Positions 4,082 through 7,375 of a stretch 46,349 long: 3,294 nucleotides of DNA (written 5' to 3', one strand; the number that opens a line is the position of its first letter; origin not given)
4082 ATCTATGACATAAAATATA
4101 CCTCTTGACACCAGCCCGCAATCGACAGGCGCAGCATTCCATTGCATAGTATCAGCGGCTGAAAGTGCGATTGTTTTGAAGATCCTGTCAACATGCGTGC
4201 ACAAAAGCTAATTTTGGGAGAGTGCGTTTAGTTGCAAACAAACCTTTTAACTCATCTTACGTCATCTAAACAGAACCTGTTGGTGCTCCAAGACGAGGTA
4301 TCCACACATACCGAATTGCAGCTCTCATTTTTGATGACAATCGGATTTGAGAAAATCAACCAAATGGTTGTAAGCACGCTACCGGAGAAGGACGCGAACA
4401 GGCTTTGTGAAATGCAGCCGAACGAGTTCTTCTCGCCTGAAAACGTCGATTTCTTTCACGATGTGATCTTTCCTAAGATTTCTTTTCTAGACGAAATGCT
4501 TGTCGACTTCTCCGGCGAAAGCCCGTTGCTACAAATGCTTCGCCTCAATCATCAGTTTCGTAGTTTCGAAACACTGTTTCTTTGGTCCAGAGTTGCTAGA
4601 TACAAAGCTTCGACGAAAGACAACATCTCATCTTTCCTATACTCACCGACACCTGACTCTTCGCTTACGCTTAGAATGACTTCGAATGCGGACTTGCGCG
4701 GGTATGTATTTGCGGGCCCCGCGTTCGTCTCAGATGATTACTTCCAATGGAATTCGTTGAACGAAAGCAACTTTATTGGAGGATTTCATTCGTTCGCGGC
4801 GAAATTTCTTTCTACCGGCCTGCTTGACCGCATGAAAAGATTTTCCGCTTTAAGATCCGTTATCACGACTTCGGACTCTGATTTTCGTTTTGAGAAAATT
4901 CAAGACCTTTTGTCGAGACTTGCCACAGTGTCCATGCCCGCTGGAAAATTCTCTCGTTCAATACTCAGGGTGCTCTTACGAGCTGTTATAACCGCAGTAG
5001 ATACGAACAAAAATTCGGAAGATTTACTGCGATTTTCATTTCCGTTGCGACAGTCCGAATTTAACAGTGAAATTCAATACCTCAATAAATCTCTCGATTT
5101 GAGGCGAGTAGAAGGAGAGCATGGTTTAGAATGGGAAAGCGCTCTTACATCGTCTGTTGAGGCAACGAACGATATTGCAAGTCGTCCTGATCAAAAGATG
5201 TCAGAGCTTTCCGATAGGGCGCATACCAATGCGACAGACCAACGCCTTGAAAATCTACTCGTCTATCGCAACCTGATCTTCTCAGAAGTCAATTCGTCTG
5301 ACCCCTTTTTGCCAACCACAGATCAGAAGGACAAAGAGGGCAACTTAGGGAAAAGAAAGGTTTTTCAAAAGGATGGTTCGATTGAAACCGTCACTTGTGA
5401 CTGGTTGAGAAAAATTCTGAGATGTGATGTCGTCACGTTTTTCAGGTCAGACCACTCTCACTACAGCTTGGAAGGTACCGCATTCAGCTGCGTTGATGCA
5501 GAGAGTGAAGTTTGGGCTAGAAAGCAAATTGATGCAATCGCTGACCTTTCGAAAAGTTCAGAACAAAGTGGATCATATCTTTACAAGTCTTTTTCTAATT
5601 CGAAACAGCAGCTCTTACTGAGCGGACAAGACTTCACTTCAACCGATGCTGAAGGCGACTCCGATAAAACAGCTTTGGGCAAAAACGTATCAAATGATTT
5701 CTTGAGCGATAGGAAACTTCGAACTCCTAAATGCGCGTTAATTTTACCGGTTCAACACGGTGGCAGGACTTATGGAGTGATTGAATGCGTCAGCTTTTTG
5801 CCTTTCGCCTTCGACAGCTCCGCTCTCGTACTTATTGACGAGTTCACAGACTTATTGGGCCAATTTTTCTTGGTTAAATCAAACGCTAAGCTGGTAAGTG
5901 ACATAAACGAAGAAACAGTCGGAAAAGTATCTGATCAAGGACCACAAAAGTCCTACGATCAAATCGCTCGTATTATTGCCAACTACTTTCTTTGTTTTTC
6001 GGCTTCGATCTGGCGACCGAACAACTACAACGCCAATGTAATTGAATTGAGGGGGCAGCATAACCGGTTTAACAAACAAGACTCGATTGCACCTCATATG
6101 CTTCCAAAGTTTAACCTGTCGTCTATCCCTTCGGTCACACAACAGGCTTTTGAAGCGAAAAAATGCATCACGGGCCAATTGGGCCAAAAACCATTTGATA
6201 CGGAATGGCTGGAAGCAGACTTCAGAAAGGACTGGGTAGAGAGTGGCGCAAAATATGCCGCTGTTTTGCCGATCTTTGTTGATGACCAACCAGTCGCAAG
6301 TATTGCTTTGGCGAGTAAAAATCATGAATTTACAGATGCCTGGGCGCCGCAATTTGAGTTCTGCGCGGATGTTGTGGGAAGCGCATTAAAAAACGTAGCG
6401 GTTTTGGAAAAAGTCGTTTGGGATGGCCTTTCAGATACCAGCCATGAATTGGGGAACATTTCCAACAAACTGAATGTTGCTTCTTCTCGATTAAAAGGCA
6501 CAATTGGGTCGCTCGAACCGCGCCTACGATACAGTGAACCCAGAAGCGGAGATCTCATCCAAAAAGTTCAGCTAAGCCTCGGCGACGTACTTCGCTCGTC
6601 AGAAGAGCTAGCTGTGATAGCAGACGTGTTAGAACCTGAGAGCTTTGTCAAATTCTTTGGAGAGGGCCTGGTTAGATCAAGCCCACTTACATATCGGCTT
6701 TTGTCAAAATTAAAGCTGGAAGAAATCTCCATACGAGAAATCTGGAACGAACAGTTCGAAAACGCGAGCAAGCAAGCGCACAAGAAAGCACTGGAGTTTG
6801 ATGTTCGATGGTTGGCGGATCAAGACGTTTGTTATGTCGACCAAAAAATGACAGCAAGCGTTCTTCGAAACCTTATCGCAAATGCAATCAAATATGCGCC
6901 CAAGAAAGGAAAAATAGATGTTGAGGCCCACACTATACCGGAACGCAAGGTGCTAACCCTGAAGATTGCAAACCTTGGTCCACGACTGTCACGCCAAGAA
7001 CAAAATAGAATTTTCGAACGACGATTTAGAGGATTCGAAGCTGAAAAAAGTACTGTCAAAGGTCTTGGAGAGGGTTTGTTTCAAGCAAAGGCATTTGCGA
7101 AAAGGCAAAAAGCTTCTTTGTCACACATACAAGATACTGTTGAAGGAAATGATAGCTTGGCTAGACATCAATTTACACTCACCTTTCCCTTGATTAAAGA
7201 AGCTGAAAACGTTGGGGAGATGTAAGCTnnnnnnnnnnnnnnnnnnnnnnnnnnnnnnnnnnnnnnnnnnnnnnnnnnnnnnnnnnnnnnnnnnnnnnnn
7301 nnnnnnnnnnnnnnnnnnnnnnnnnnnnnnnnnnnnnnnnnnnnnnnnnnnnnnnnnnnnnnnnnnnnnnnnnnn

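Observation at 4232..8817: RES toxin / MbcA-ParS antitoxin pair wired to a dedicated two-component phosphorelay (kinase, REC-antitoxin fusion, RES)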

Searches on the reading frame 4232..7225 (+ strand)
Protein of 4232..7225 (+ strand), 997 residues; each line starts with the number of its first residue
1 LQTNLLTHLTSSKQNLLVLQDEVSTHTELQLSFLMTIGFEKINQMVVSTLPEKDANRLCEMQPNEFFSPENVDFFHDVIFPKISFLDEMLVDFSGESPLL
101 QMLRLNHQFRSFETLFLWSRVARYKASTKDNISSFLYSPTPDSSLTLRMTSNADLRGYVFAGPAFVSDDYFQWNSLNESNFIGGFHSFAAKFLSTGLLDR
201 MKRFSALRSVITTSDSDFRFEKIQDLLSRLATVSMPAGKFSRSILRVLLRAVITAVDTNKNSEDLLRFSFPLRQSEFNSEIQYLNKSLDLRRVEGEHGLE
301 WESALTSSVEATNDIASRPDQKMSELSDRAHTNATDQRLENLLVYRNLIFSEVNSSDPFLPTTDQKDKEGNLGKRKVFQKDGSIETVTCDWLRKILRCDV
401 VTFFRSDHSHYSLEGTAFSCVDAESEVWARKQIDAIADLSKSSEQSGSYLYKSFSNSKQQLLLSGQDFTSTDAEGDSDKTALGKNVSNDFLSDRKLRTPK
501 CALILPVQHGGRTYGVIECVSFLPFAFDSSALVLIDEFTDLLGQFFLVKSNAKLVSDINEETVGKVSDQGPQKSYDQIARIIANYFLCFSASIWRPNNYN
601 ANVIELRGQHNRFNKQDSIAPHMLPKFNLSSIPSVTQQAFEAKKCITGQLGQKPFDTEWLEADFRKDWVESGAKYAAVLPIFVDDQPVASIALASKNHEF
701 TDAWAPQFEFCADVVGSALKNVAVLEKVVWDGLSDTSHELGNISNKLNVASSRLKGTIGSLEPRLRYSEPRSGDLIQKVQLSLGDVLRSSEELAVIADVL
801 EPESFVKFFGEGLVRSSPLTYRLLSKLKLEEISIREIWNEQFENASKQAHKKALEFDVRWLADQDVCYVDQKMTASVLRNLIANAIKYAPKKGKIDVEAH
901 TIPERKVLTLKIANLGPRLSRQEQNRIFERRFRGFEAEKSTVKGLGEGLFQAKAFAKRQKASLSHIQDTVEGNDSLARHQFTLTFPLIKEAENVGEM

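Call 3: search_protein_families(library=pfam, proteins=[window:4232-7225:+], max_evalue=1)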
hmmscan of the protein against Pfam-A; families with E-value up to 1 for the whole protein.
window:4232-7225:+ (997 aa): 4 families
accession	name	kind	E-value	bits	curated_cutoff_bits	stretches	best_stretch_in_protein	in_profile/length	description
PF02518.31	HATPase_c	-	5.7e-11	43.3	26.4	1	872-986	4-108/111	Histidine kinase-, DNA gyrase B-, and HSP90-like ATPase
PF13185.12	GAF_2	-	2.5e-07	31.4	28.6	2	495-544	87-133/136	GAF domain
PF01590.32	GAF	-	3.6e-07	31.2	22.4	1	388-544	9-131/133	GAF domain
PF13492.12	GAF_3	-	0.0085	16.9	27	0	671-721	78-129/129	GAF domain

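Call 4: search_protein_families(library=padloc, proteins=[window:4232-7225:+], max_evalue=1)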
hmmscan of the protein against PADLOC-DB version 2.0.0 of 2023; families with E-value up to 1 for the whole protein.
window:4232-7225:+ (997 aa): 3 families
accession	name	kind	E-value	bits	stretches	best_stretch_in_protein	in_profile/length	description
PDLC04647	PDC-M43B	-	3.1e-08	31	1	865-968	219-320/347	-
PDLC04650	PDC-M43B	-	7.5e-07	26.7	1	876-969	229-322/344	-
PDLC04649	PDC-M43B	-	0.0038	14.3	1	877-968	232-321/345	-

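Call 10: search_protein_families(library=ncbifam, proteins=[window:4232-7225:+], max_evalue=1)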
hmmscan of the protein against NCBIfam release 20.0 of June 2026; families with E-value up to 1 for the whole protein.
window:4232-7225:+ (997 aa): 50 families (the best 25 are shown)
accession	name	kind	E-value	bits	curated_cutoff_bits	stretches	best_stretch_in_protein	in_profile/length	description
NF046044.1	PnpS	equivalog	3.2e-17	62.6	400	1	826-958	239-368/390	two-component system histidine kinase PnpS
NF047405.1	SensHisKinSapS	equivalog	2.1e-13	50.4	550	1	829-970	185-322/341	two-component system sensor histidine kinase SapS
NF006800.0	PRK09303.1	equivalog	3e-13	49.5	342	1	827-949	226-345/383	histidine kinase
NF033092.0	HK_WalK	equivalog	6.3e-13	48.2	725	1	826-961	441-574/594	cell wall metabolism sensor histidine kinase WalK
TIGR02966.1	phoR_proteo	equivalog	2.1e-12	46.7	334.2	1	828-964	185-318/333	phosphate regulon sensor histidine kinase PhoR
NF008312.0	PRK11100.1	equivalog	9.9e-12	44.4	356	1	828-964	325-457/477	two-component system sensor histidine kinase CreC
TIGR01386.1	cztS_silS_copS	subfamily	1.3e-11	44.2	292.55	1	866-949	346-427/457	heavy metal sensor histidine kinase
NF007007.0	PRK09470.1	equivalog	1.6e-11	43.8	486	1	825-954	307-432/463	envelope stress sensor histidine kinase CpxA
NF041735.1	hist_kin_RppB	equivalog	4.3e-11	42.3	400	1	829-964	288-422/438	two-component system sensor histidine kinase RppB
NF052314.1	T9SS_HK_PorY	subfamily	5.6e-11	42.1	350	1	830-964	282-404/418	PorY family sensor histidine kinase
NF007793.0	PRK10490.1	equivalog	1.4e-10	39.9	1123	1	828-964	735-865/895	two-component system sensor histidine kinase KdpD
NF040691.1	MtrAB_MtrB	equivalog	2e-10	40.3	450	1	826-972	340-483/507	MtrAB system histidine kinase MtrB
NF041832.1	near_NosP_CTERM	subfamily_domain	2.2e-10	40.2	400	1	828-950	77-194/370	NahK/ErcS family hybrid sensor histidine kinase/response regulator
NF033091.0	HK_VanS_ACDEFG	equivalog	1.7e-09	37.2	400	1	852-959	169-273/293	vancomycin resistance histidine kinase VanS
NF045595.1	HK_scytonemin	equivalog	1.9e-09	36.5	865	1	860-954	518-608/637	scytonemin biosynthesis sensor histidine kinase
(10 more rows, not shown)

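Call 57: find_related_loci(query=A6, collection=genome_contigs, flank=10000)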
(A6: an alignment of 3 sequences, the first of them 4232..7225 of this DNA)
Query A6 (997 aa) in genome_contigs; peptide patterns used: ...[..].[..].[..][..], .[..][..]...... (x = any residue, [..] = any of these).
34 stretches matched a pattern, but none encodes a relative of the query by tblastn (E <= 1e-3).

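Call 58: find_related_loci(query=A6, collection=metagenome_contigs, flank=10000)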
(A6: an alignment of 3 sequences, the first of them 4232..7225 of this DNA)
Query A6 (997 aa) in metagenome_contigs; peptide patterns used: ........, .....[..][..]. (x = any residue, [..] = any of these).
592 stretches matched a pattern; 1 encode a relative of the query (tblastn E <= 1e-3); 1 distinct loci.
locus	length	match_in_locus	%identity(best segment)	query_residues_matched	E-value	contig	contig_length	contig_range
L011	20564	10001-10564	23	773-963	3e-7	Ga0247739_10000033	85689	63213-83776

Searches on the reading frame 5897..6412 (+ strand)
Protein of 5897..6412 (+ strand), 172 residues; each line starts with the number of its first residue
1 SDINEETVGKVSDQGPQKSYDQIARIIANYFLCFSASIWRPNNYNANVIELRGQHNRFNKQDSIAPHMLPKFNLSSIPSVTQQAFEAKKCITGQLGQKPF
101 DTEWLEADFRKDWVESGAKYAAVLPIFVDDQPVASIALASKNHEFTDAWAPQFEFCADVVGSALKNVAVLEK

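Call 104: search_protein_families(library=pfam, proteins=[window:5897-6412:+], max_evalue=1)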
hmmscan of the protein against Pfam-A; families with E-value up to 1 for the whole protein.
seq(172 aa): 4 families
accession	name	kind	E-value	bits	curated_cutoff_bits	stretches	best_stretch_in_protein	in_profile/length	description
PF13185.12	GAF_2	-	0.02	15.5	28.6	1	81-164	57-135/136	GAF domain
PF01590.32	GAF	-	0.026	15.5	22.4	1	20-164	6-133/133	GAF domain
PF23880.1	DUF7233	-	0.097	13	24.4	1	129-162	34-67/97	Domain of unknown function (DUF7233)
PF13492.12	GAF_3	-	0.18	12.7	27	1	116-166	78-129/129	GAF domain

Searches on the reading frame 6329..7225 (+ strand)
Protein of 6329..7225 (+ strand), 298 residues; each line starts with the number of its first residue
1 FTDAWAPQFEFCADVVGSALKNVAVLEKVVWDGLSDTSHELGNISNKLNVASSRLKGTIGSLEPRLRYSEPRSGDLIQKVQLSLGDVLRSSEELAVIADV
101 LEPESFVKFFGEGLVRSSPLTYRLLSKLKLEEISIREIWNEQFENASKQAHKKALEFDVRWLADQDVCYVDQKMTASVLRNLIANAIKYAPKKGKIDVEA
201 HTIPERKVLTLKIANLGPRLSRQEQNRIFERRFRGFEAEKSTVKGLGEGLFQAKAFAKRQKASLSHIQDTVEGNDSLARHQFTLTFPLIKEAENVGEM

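Call 91: search_solved_structures(query=A7, max_evalue=0.001, show_alignments=2)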
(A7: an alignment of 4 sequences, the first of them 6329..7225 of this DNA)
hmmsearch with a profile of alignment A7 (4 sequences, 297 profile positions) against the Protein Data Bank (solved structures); distinct sequences matched with E-value up to 0.001: 22.
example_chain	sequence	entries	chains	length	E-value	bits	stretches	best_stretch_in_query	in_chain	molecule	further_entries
3sl2_A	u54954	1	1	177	1e-11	48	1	172-273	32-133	Sensor histidine kinase yycG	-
4i5s_A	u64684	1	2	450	1.1e-10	44.6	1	152-279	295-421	Putative histidine kinase CovS; VicK-like protein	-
8g3a_D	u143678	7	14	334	5.4e-09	39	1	135-276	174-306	Sensor protein BceS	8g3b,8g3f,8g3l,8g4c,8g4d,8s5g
7cch_A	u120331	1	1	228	2.1e-08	37.1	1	174-278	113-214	AdeS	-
8h70_A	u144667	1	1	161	1.9e-07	34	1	150-263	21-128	Phosphate regulon sensor protein PhoR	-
7zp0_A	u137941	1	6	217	2.1e-07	33.8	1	167-278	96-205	Sensor protein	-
6blk_C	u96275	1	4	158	3.3e-07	33.2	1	177-259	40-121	Signal transduction histidine-protein kinase/phosphatase mprB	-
9epn_A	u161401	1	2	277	7.3e-07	32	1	175-266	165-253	Sensor histidine kinase HprS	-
7z8n_A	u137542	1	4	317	7.4e-07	32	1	142-273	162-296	Histidine kinase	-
5c93_A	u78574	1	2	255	1.1e-06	31.4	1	171-267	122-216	Histidine kinase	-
4u7n_A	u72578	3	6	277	1.4e-06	31.1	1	171-266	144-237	Histidine protein kinase sensor protein | Histidine kinase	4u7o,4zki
9m08_C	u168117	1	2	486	1.4e-06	31.1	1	167-279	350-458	histidine kinase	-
6paj_A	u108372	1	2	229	1.4e-06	31.1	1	165-274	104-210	Sensor protein SrrB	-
8u4x_A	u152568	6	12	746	1.6e-06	30.9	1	143-278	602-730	histidine kinase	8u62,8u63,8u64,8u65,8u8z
6lgq_C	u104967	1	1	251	1.6e-06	30.9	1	178-274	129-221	Histidine kinase KdpD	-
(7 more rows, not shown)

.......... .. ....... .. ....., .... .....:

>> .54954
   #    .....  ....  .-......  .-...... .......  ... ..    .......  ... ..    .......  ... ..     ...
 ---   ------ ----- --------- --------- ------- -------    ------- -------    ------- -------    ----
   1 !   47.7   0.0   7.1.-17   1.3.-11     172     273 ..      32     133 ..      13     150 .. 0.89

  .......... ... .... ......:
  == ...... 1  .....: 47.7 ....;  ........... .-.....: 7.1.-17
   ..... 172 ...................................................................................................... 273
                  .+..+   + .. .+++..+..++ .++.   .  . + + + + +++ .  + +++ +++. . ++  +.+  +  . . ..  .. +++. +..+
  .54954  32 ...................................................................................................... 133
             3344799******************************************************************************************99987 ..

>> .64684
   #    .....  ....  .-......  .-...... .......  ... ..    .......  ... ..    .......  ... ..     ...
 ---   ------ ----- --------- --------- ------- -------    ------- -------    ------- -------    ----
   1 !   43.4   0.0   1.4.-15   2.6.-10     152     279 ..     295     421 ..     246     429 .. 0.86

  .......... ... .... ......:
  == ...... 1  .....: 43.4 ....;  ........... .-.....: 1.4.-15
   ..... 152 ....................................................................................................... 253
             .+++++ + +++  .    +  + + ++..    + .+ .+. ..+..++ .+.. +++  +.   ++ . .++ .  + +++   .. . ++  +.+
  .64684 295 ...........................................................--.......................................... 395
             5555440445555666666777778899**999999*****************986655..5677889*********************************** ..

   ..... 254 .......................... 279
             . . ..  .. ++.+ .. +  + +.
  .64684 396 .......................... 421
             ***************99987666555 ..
